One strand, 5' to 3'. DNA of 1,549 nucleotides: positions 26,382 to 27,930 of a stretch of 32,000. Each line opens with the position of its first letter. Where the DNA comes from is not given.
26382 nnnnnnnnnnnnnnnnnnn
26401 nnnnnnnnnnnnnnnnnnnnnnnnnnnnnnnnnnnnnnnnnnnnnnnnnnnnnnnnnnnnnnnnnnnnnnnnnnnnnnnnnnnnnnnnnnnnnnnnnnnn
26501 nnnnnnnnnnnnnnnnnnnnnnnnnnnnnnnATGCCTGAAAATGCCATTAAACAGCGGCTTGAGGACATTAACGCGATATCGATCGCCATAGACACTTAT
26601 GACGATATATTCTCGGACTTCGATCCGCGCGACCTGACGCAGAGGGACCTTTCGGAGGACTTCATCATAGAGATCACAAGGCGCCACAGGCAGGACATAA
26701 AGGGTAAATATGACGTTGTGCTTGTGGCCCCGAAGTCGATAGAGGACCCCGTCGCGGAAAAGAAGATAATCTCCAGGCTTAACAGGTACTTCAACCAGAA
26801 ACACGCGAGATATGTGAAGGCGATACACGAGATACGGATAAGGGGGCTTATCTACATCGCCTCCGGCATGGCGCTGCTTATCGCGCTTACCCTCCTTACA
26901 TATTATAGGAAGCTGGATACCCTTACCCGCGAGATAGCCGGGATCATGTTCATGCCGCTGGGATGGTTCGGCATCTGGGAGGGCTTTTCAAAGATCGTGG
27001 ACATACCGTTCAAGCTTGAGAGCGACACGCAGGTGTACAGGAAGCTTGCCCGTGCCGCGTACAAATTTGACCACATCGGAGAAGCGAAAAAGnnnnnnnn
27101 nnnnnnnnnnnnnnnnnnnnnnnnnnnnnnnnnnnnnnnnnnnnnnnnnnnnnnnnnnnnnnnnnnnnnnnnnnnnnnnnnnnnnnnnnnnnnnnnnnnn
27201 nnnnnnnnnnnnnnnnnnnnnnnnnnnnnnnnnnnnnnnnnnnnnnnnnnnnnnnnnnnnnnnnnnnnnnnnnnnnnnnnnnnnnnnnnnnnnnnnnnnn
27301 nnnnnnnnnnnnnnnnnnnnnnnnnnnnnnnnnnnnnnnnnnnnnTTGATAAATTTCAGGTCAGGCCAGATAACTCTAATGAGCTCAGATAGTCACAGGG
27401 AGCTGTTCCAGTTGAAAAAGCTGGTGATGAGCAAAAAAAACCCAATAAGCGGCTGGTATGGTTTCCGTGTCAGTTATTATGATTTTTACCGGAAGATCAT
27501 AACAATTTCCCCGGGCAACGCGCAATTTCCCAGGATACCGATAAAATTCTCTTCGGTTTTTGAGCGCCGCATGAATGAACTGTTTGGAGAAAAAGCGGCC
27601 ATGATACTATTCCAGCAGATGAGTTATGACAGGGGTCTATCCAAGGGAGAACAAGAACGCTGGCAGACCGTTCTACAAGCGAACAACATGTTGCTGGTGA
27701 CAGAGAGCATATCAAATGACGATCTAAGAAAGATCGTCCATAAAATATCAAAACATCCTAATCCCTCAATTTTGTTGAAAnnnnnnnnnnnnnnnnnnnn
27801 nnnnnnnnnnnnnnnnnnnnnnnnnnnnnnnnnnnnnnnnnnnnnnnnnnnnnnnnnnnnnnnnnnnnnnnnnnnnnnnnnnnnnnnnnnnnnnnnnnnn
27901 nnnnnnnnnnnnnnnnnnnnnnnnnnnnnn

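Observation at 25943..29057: Tandem array of four paralogs of an unrecognised protein family with an embedded 2-TM protein gene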

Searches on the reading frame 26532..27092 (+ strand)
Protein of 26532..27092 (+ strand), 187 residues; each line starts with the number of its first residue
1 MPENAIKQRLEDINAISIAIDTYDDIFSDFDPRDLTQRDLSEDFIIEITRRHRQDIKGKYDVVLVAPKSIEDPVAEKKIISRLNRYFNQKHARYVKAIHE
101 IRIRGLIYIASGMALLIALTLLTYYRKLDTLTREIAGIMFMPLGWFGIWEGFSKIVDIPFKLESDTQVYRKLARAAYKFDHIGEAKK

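Call 3: search_protein_families(library=pfam, proteins=[window:26532-27092:+], max_evalue=1)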
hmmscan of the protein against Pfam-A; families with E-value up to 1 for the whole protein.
window:26532-27092:+ (187 aa): 0 families

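Call 4: search_protein_families(library=ncbifam, proteins=[window:26532-27092:+], max_evalue=1)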
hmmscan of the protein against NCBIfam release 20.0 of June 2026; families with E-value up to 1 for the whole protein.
window:26532-27092:+ (187 aa): 0 families
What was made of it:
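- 26532..27095 (+): Conserved membrane protein (187 aa; one clear TM helix and one probable). It is not a family member. It is a widespread gene next to which the array sits. No Pfam or NCBIfam match (calls 3, 4).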

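Call 25: find_homologous_proteins(query=window:26532-27092:+, max_evalue=0.01)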
Query window:26532-27092:+ (187 aa): 413 proteins with E <= 0.01 among 478 candidates; the best 120 are listed.
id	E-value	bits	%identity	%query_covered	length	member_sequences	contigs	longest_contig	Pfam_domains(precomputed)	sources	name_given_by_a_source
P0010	7.5e-118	409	100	100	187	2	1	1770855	-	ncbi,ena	-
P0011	3.0e-105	368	88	100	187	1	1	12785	-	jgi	jgi:hypothetical protein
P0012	4.4e-105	367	88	100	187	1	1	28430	-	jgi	jgi:hypothetical protein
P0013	7.2e-105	367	88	100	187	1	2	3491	-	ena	-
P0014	4.1e-102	358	86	100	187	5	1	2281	-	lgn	-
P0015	3.8e-99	348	84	99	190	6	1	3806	-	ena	-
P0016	1.1e-98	347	84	100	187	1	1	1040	-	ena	-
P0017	1.5e-98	346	83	100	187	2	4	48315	-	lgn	-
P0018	1.6e-97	343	82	100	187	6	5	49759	-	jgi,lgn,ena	jgi:hypothetical protein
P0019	5.2e-97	341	82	99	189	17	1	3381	-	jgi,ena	-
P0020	2.8e-96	339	81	100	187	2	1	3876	-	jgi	-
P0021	9.2e-96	337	82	98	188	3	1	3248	-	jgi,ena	-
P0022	2.6e-95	335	81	99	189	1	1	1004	-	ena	-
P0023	9.0e-95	334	79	99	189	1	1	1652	-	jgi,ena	-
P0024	2.0e-94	333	81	99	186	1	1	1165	-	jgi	jgi:hypothetical protein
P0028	8.6e-87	308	73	100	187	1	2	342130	-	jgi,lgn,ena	-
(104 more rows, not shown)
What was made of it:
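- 26532..27095 (+): 413 homologs (call 25).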

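Call 26: find_encoding_contigs(protein=P0012, flank=8000, max_places=2)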
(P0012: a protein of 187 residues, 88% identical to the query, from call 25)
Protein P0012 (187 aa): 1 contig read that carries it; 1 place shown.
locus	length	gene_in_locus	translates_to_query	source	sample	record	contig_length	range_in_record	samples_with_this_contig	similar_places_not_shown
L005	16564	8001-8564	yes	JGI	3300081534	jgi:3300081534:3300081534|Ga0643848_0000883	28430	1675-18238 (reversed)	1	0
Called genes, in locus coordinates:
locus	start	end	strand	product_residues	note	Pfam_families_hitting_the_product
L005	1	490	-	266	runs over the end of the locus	PF01113:DapB_N, PF05173:DapB_C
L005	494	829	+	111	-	PF22277:EncFtn-like (weak)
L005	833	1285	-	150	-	PF00692:dUTPase, PF22769:DCD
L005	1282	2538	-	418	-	PF00675:Peptidase_M16, PF05193:Peptidase_M16_C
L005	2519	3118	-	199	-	PF01467:CTP_transf_like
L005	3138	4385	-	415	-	PF00171:Aldedh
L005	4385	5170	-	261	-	PF00696:AA_kinase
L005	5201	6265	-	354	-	PF01018:GTP1_OBG, PF01926:MMR_HSR1, PF02421:FeoB_N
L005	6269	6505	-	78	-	PF01016:Ribosomal_L27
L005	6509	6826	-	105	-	PF00829:Ribosomal_L21p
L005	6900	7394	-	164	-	PF04461:YajQ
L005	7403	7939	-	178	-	PF01161:PBP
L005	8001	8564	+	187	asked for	-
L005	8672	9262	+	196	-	-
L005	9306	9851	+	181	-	-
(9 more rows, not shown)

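Call 27: find_encoding_contigs(protein=P0018, flank=8000, max_places=2)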
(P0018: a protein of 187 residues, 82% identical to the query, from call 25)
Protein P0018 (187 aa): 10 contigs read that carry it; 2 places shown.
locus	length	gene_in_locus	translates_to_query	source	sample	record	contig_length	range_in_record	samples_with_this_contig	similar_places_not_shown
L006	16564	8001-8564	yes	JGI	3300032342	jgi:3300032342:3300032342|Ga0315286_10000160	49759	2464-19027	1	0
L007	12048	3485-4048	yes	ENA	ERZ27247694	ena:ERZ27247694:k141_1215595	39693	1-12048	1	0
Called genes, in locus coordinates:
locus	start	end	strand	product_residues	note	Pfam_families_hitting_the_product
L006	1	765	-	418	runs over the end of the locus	PF00675:Peptidase_M16, PF05193:Peptidase_M16_C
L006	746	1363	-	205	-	PF01467:CTP_transf_like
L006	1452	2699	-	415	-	PF00171:Aldedh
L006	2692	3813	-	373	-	PF00696:AA_kinase, PF01472:PUA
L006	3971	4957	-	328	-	PF01018:GTP1_OBG, PF01926:MMR_HSR1, PF02421:FeoB_N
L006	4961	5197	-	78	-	PF01016:Ribosomal_L27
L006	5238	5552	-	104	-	PF00829:Ribosomal_L21p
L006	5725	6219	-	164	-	PF04461:YajQ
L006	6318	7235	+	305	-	PF00005:ABC_tran, PF13304:AAA_21, PF27102:NodI_C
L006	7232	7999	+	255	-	PF01061:ABC2_membrane, PF12698:ABC2_membrane_3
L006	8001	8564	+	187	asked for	-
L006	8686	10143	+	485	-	-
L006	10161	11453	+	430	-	PF04775:Bile_Hydr_Trans, PF01738:DLH (faint), PF08840:BAAT_C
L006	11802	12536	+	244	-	PF08242:Methyltransf_12 (faint), PF13649:Methyltransf_25 (faint)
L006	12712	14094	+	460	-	PF00919:UPF0004, PF04055:Radical_SAM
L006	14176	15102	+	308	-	PF13793:Pribosyltran_N, PF00156:Pribosyltran, PF14572:Pribosyl_synth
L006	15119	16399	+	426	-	PF03447:NAD_binding_3, PF00742:Homoserine_dh, PF01842:ACT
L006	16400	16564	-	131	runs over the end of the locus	PF00072:Response_reg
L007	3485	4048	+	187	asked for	-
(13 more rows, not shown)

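Call 28: find_encoding_contigs(protein=P0028, flank=8000, max_places=2)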
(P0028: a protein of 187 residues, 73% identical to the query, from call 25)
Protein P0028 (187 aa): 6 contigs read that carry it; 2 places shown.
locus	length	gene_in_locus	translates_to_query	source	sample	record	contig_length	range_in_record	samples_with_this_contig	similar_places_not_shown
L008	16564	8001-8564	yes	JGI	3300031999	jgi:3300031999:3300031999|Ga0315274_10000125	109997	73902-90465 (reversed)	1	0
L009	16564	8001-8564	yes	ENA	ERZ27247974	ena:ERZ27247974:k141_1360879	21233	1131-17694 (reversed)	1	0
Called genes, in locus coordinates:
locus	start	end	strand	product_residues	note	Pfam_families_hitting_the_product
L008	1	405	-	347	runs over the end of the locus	PF00140:Sigma70_r1_2, PF04542:Sigma70_r2, PF04539:Sigma70_r3, PF04545:Sigma70_r4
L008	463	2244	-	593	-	PF01807:Zn_ribbon_DnaG, PF08275:DNAG_N, PF01751:Toprim, PF13155:Toprim_2, PF13362:Toprim_3 (weak), PF13662:Toprim_4, PF10410:DnaB_bind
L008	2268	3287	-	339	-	PF01966:HD, PF13286:HD_assoc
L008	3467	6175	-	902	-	PF01326:PPDK_N, PF00391:PEP-utilizers, PF02896:PEP-utilizers_C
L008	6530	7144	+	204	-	-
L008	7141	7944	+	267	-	PF08843:AbiEii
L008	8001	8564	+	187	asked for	-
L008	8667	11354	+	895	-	PF04313:HSDR_N (faint), PF02384:N6_Mtase, PF01170:UPF0020 (faint), PF20473:MmeI_Mtase, PF07669:Eco57I, PF12950:TaqI_C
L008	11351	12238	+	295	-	-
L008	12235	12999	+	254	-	PF04055:Radical_SAM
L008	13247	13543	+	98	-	-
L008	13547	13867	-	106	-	PF02410:RsfS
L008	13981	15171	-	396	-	PF03816:LytR_cpsA_psr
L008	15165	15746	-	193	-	PF01966:HD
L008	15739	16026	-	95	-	PF00076:RRM_1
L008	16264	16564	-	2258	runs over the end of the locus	PF15892:BNR_4 (faint), PF21471:Reelin_subrepeat-B (faint)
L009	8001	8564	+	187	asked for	-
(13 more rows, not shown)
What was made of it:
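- Closest known: Tandem arrays of immunity proteins in polymorphic-toxin systems. Same: More distant relatives have defence genes (AbiEii, an MmeI-like restriction-modification enzyme) flanking the same 2-TM gene, though in a different genomic context (call 28).
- Other cargo occupies the same slot in L006, and the 2-TM gene in L008 has entirely different neighbours (calls 27, 28).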

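Call 46: search_protein_families(library=padloc, proteins=[window:26532-27092:+], max_evalue=1)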
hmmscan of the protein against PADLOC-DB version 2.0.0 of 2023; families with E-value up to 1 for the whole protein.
window:26532-27092:+ (187 aa): 0 families

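Call 59: find_related_loci(query=A5, collection=genome_contigs, flank=10000)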
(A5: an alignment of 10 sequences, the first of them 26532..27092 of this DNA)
Query A5 (187 aa) in genome_contigs; peptide patterns used: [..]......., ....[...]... (x = any residue, [..] = any of these).
490 stretches matched a pattern; 468 encode a relative of the query (tblastn E <= 1e-3); the best 80 are kept; 80 distinct loci.
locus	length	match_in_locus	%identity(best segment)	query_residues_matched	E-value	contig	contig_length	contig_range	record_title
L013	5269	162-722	85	1-187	2e-102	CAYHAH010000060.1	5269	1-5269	MAG TPA_asm: uncultured bacterium isolate ERP119294_co2_508 genome assembly, contig: k141_3906691, whole genome shotgun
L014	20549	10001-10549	72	1-183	9e-88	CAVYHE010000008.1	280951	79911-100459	MAG: uncultured bacterium isolate MFD03726.bin.2.164 genome assembly, contig: contig_57072, whole genome shotgun sequenc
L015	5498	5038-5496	70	1-153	3e-73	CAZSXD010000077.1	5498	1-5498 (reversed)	MAG TPA_asm: uncultured bacterium isolate binchicken_co91_487 genome assembly, contig: NODE_22192_length_5498_cov_5.9948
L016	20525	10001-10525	47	8-182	2e-54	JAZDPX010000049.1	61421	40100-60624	MAG: Candidatus Omnitrophota bacterium isolate MEGAHIT-group-0.9 k141_10503052, whole genome shotgun sequence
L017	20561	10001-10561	49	1-187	2e-54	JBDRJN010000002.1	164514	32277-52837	MAG: Candidatus Omnitrophota bacterium isolate MEGAHIT-group-1.657 k141_13253254, whole genome shotgun sequence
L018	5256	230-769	48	7-186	2e-53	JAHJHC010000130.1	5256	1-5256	MAG: Candidatus Omnitrophota bacterium isolate Modern_marine_glass_biofilm.mb.96 Modern_marine_glas.mb.96_k141_1113248,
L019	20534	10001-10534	46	7-184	4e-53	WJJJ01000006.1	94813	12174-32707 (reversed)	MAG: Candidatus Omnitrophota bacterium isolate Bin_019 k141_949739, whole genome shotgun sequence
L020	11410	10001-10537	48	8-186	5e-53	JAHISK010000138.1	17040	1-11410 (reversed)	MAG: Candidatus Omnitrophota bacterium isolate MM_PC_MetaG.mb.171 MM_PC_MetaG.mb.171_k141_1897663, whole genome shotgun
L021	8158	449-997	48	4-186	3e-53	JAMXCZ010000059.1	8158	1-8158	MAG: Candidatus Omnitrophota bacterium isolate MohnsGC05_bin046 NODE_61_length_8158_cov_9.576538, whole genome shotgun s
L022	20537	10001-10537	45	1-179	2e-52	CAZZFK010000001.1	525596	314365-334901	MAG TPA_asm: uncultured bacterium isolate SRP220891_co4_234 genome assembly, contig: NODE_7_length_525596_cov_15.912922,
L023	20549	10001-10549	46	4-186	1e-52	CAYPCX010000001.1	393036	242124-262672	MAG TPA_asm: uncultured Planctomycetia bacterium isolate binchicken_co334_60 genome assembly, contig: NODE_2_length_3930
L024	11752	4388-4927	48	7-186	1e-52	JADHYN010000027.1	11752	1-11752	MAG: Candidatus Omnitrophota bacterium isolate BS750m-G80 BS-750m-C9926, whole genome shotgun sequence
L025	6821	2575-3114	47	8-187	6e-52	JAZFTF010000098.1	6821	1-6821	MAG: Candidatus Omnitrophota bacterium isolate BS2bin.27 BS2bin.27_98, whole genome shotgun sequence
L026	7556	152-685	43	7-184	2e-51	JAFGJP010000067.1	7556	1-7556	MAG: Candidatus Auribacterota bacterium isolate Zod_Metabat.284 k87_1368813, whole genome shotgun sequence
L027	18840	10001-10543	45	4-184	1e-51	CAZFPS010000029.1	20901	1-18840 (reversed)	MAG TPA_asm: uncultured Planctomycetia bacterium isolate SRP256446_co1_195 genome assembly, contig: NODE_770_length_2090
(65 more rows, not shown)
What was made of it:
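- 26532..27095 (+): 468 loci in GTDB species genomes, mostly Omnitrophota, and 68-72% identity in Saganbacteria/Margulisiibacteriota (calls 25, 59).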

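Call 91: search_protein_families(library=phrogs, proteins=[window:26532-27092:+], max_evalue=0.1)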
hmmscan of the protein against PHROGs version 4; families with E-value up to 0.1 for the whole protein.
window:26532-27092:+ (187 aa): 0 families

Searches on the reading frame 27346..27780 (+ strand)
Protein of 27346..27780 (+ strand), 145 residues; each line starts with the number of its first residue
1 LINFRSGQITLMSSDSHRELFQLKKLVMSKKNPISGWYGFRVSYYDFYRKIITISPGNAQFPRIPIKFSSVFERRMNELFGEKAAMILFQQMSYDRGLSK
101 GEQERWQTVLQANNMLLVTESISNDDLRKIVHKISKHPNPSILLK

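Call 3: search_protein_families(library=pfam, proteins=[window:27346-27780:+], max_evalue=1)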
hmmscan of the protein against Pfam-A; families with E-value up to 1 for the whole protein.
window:27346-27780:+ (145 aa): 1 family
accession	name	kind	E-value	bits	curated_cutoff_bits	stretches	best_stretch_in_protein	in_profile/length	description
PF21619.2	DUF6855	-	0.078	13.3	27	1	26-45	82-101/132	Family of unknown function (DUF6855)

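Call 4: search_protein_families(library=ncbifam, proteins=[window:27346-27780:+], max_evalue=1)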
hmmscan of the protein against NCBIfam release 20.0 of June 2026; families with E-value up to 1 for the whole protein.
window:27346-27780:+ (145 aa): 2 families
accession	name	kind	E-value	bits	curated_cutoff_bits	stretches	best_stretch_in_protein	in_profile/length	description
TIGR00854.1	pts-sorbose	subfamily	0.16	12.1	163.6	1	105-135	19-49/150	mannose/fructose/sorbose PTS transporter subunit IIB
NF047819.1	ThrnKinDtnkGamma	equivalog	0.22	10.3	450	1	75-143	148-215/422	D-threonate kinase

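Call 46: search_protein_families(library=padloc, proteins=[window:27346-27780:+], max_evalue=1)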
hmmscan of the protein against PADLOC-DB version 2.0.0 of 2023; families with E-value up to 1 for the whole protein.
window:27346-27780:+ (145 aa): 0 families
